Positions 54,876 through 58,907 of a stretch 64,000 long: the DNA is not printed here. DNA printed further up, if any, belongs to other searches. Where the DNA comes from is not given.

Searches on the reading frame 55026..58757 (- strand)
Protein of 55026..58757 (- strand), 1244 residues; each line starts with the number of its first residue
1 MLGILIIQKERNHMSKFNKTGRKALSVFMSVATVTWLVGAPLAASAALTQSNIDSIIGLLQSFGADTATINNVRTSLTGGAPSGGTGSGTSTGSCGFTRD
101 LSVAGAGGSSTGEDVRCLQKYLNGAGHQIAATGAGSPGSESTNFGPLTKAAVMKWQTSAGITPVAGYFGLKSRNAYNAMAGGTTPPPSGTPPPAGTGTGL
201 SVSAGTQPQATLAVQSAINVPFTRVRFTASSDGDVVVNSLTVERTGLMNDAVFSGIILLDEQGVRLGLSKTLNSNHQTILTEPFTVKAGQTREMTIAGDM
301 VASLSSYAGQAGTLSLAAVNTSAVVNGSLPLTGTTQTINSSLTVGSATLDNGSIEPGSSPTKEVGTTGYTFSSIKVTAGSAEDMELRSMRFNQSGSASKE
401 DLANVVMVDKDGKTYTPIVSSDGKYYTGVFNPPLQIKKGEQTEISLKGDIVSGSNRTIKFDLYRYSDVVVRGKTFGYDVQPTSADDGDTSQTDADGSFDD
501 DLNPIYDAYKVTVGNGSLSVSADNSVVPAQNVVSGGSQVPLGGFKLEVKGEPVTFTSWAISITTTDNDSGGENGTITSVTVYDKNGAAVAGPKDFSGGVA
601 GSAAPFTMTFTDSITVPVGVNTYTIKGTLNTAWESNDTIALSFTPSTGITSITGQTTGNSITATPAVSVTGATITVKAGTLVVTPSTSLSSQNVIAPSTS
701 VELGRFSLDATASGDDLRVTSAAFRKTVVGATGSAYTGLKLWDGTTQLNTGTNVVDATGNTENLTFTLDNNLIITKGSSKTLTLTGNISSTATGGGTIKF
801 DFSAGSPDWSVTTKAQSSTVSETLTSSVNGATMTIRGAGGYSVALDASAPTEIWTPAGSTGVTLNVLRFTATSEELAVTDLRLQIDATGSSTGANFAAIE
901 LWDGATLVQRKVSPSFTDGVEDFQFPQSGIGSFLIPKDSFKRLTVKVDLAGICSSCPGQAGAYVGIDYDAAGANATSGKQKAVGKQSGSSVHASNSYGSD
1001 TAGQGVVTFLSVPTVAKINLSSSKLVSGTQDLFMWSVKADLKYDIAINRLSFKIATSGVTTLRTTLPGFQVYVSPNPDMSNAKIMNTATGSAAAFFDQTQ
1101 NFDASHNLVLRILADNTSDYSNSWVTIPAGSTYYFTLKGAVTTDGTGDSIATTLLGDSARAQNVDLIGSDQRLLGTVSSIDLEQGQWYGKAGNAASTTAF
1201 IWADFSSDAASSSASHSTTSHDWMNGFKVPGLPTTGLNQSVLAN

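Call 60: search_protein_families(library=pfam, proteins=[window:55026-58757:-], max_evalue=0.00001)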
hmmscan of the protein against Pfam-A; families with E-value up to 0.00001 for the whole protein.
window:55026-58757:- (1244 aa): 1 family
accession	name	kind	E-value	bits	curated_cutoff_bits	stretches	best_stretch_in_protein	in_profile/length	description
PF01471.23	PG_binding_1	-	3.1e-07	30.9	23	1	111-164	1-45/57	Putative peptidoglycan binding domain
